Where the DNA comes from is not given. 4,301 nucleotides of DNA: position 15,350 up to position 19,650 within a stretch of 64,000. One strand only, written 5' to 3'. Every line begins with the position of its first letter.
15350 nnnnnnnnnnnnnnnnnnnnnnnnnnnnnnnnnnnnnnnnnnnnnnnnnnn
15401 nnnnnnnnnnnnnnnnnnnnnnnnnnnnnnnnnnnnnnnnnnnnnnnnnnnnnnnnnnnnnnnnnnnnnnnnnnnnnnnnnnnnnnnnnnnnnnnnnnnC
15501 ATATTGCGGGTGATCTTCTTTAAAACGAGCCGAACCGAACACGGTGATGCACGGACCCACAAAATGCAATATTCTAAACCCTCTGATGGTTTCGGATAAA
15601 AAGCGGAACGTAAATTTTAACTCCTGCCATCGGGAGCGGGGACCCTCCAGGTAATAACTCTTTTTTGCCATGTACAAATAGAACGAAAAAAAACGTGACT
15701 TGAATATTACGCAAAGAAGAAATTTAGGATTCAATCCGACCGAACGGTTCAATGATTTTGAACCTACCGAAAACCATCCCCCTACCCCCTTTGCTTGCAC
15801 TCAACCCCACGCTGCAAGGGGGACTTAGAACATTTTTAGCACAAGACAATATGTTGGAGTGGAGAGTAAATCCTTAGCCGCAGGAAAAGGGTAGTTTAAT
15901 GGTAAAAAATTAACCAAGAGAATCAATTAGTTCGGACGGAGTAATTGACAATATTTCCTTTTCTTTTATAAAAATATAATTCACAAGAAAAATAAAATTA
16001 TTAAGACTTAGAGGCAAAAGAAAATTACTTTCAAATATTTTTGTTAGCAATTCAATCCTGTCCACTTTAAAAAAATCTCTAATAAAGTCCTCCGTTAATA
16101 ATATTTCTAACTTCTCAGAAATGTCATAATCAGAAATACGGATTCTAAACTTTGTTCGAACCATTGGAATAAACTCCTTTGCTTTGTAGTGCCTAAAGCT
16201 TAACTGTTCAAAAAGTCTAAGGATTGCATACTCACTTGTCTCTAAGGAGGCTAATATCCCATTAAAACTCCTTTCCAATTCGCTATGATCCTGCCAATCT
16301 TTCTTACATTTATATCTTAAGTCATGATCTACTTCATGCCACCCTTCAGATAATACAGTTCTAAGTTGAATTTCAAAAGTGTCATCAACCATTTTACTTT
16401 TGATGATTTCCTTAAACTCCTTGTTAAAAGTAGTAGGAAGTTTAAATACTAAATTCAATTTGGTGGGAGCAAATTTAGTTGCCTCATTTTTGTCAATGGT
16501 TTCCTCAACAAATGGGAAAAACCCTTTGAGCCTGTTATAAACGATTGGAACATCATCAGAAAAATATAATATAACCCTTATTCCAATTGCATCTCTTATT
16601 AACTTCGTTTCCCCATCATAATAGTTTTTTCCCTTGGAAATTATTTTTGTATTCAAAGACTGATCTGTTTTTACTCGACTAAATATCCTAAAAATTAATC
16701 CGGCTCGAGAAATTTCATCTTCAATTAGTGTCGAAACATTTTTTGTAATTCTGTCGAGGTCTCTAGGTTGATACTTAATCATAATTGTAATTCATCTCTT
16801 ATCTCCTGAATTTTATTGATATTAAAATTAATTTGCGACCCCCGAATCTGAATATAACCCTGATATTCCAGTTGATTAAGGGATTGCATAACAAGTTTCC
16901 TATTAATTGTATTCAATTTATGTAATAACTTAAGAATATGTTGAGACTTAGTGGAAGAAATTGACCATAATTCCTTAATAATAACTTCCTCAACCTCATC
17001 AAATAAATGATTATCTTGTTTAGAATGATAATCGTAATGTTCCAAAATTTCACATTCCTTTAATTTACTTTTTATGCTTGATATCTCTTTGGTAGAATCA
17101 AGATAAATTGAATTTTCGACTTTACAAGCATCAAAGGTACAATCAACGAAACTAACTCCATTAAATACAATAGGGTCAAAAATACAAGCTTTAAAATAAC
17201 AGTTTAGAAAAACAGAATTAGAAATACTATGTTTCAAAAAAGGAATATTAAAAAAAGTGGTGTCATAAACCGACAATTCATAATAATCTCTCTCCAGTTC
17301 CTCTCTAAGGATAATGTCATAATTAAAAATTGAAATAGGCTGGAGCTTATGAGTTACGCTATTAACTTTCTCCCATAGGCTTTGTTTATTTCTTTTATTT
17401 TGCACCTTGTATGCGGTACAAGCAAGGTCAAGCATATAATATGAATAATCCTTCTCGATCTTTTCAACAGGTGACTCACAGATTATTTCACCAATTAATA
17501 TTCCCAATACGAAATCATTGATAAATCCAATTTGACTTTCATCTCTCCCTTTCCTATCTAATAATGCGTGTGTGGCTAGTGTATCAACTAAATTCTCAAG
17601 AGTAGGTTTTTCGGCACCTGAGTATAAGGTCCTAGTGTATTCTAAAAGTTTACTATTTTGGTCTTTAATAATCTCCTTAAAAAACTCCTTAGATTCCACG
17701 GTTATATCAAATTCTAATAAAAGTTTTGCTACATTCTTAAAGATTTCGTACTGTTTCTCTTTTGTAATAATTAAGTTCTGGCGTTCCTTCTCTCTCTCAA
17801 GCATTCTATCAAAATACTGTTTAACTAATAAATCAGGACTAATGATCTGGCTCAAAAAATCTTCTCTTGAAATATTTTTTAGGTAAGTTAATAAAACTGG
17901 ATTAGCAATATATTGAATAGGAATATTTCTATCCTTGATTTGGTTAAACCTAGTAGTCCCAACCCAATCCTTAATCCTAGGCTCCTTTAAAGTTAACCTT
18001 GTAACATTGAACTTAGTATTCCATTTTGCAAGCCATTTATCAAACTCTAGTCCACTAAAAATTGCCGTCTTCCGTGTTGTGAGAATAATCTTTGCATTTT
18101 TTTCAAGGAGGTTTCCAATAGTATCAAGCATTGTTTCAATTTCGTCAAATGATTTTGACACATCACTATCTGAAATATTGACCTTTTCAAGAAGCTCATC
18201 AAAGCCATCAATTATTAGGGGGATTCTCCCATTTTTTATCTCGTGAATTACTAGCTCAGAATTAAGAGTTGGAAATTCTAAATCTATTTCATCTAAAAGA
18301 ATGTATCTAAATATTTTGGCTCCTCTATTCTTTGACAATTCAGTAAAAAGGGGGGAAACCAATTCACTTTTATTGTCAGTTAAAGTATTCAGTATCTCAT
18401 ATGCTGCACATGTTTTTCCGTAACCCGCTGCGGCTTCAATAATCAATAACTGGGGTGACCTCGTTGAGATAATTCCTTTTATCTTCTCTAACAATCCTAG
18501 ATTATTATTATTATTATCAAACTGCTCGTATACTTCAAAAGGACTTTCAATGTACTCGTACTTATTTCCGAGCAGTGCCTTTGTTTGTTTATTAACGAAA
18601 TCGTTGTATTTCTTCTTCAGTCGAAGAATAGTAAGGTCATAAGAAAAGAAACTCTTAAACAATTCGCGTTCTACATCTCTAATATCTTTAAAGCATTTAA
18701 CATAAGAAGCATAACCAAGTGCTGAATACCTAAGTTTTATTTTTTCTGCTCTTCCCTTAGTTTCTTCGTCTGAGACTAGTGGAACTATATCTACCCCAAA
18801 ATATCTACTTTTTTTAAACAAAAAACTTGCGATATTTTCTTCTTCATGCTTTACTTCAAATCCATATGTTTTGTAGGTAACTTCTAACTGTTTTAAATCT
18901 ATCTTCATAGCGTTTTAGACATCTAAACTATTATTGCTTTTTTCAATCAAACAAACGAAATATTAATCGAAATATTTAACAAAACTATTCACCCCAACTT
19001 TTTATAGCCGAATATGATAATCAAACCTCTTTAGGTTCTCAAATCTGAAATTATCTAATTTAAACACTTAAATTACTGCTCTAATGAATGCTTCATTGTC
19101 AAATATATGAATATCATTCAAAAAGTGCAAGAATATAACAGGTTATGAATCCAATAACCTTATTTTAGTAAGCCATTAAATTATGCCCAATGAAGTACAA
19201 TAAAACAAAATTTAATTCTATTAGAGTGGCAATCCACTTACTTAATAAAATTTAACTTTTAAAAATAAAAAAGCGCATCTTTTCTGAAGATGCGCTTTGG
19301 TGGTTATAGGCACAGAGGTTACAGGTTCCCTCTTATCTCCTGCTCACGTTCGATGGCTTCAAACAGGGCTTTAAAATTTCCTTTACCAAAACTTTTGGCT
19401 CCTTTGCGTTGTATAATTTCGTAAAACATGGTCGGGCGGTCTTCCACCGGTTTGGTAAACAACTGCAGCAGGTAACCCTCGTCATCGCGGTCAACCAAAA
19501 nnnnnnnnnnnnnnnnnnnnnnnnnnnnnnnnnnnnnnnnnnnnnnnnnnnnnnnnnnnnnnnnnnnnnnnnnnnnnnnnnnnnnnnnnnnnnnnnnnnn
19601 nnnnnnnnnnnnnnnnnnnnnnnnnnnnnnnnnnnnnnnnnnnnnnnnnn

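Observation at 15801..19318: AT-rich two-gene island: NACHT STAND NTPase coupled to a RelA/SpoT-like nucleotidyltransferase (candidate undescribed defense system)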

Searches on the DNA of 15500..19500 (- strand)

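Call 80: search_rna_families(source=window, start=15500, end=19500, threshold=evalue, max_evalue=1)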
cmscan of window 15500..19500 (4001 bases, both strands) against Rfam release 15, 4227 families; matches with E-value up to 1: 3.
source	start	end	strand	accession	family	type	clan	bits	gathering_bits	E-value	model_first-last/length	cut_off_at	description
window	19209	19335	-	RF02845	Ref1C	Gene; sRNA;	-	31.9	90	0.058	1-131/131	no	Enterococcus sRNA 1C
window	19241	19298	+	RF02844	RefA9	Gene; antisense;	-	26.6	49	0.46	1-64/64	no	Enterococcus sRNA A9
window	19244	19298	+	RF02503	Atu_C9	Gene; sRNA;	-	20.8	40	0.015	137-192/192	no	Rhizobiales sRNA Atu_C9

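Call 89: search_dna_similar(query=L147:3610-6593:+, collection=ecoli_genomes, mode=near, max_rows=8)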
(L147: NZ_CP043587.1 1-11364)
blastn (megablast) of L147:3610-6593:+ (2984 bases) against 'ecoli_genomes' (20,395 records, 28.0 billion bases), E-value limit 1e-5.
No match.
